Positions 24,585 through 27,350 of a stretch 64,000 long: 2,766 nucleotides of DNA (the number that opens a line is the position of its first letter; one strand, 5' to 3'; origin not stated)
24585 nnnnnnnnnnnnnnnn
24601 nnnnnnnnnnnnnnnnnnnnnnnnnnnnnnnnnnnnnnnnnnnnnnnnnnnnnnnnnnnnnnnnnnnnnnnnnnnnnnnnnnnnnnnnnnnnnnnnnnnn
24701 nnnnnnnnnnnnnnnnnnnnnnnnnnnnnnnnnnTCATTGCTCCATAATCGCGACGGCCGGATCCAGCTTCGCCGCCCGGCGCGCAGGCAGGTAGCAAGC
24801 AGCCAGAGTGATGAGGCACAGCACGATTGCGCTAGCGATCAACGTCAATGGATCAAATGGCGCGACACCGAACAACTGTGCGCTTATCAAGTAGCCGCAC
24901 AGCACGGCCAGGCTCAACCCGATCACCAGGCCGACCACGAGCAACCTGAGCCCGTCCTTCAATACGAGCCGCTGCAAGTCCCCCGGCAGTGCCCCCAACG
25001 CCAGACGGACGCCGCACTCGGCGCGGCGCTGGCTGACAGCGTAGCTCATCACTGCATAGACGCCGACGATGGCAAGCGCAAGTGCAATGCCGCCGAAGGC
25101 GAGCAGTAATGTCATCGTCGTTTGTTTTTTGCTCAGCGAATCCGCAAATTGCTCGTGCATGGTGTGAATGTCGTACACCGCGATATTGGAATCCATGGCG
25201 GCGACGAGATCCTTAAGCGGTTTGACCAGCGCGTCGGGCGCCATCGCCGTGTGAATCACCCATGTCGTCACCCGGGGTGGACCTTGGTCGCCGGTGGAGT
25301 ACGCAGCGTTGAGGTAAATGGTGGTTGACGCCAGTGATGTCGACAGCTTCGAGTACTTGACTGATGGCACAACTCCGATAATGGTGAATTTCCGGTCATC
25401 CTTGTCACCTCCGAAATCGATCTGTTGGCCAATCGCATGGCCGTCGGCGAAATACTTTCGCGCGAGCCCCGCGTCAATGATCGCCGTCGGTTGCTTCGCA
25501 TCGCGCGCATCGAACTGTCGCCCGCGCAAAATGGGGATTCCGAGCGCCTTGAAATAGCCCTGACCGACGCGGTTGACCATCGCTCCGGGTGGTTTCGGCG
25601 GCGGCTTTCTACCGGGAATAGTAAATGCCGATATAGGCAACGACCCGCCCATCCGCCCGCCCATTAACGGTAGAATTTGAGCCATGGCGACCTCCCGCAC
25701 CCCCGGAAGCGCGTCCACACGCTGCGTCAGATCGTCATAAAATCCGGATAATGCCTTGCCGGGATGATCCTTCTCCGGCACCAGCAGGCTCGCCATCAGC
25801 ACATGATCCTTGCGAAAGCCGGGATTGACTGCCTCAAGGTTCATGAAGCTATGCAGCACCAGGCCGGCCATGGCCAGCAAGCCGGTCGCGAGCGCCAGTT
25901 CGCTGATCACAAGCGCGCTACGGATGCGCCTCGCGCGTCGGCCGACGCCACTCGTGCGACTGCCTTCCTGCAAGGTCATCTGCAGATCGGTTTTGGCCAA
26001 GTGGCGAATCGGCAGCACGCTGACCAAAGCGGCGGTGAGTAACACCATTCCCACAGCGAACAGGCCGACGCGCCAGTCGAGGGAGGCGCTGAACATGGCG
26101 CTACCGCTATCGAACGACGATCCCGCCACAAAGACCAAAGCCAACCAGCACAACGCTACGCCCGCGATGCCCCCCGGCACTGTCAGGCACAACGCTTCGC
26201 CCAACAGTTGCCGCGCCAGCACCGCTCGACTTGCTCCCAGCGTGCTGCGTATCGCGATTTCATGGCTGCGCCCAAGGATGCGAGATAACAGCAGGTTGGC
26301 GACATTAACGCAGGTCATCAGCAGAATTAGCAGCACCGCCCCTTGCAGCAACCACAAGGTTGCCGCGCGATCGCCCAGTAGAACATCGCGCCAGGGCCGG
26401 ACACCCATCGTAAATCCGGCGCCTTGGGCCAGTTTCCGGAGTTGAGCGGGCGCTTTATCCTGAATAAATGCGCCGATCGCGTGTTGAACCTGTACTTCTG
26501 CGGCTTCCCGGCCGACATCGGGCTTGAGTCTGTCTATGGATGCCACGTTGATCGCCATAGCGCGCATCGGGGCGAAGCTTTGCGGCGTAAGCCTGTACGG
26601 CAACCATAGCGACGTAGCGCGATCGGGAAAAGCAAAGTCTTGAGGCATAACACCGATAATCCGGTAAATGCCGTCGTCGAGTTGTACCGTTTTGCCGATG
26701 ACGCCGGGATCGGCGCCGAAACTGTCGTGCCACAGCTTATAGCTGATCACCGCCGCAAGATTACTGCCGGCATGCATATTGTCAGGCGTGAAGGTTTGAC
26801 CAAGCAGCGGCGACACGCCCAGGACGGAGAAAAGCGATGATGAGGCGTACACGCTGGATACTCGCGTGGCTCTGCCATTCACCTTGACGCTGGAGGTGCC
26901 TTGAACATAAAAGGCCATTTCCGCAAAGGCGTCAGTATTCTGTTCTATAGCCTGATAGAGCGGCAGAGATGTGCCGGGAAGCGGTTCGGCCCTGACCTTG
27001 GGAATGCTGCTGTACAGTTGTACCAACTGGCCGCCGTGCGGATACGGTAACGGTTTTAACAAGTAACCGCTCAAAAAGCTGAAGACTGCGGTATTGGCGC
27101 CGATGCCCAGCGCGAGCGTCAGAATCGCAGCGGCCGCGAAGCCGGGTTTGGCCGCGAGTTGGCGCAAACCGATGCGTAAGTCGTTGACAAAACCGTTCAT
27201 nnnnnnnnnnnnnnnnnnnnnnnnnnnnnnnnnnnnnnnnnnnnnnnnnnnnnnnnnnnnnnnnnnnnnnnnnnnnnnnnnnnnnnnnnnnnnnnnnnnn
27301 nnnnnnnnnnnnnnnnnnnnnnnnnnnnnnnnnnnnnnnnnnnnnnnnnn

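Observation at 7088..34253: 27-kb sigma54-driven operon with nine tandem duplicated-FtsX (ADOP/MacB-type) permease paralogs sharing one ATPase, one adaptor and one TolC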

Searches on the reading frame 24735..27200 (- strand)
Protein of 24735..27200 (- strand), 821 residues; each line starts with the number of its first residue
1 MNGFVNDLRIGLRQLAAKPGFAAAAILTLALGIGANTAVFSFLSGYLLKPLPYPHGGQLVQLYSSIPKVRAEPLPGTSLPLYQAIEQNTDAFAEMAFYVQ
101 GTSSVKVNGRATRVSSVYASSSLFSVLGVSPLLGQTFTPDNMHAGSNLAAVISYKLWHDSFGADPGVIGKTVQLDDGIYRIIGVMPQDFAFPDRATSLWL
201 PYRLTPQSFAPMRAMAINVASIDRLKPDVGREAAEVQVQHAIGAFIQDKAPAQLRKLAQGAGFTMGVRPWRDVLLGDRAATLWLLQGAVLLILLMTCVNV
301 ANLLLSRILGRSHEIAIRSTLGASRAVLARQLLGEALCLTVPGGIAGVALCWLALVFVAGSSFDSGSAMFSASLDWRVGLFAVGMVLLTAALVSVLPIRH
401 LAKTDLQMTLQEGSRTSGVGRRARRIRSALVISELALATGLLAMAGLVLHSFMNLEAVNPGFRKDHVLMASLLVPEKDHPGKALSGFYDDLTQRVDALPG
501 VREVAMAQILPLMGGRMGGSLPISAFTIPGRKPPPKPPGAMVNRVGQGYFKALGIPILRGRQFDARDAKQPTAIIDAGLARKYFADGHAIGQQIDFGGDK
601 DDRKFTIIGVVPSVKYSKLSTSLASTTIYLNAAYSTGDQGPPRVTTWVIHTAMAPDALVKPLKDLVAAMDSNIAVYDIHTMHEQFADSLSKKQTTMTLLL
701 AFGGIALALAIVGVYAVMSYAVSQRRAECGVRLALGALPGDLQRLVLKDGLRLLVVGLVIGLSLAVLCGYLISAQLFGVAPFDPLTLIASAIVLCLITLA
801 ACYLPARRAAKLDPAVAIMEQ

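Call 3: search_protein_families(library=pfam, proteins=[window:24735-27200:-])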
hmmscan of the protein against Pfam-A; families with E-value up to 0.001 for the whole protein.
window:24735-27200:- (821 aa): 2 families
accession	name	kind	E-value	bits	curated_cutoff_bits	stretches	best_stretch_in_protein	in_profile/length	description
PF12704.14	MacB_PCD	-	1.6e-36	127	27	2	23-235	2-201/207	MacB-like periplasmic core domain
PF02687.27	FtsX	-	2.4e-26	92.6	25.5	2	701-814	2-120/120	FtsX-like permease C-terminal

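Call 5: search_protein_families(library=ncbifam, proteins=[window:24735-27200:-], max_evalue=1e-10)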
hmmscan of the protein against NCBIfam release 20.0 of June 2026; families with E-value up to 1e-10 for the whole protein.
window:24735-27200:- (821 aa): 2 families
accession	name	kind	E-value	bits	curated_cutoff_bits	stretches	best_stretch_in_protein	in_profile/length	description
TIGR03434.1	ADOP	subfamily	1e-233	778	622.3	1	5-818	2-800/803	ADOP family duplicated permease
NF007826.0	PRK10535.1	equivalog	2.2e-22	79.1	966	1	540-818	367-645/648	macrolide ABC transporter ATP-binding protein/permease MacB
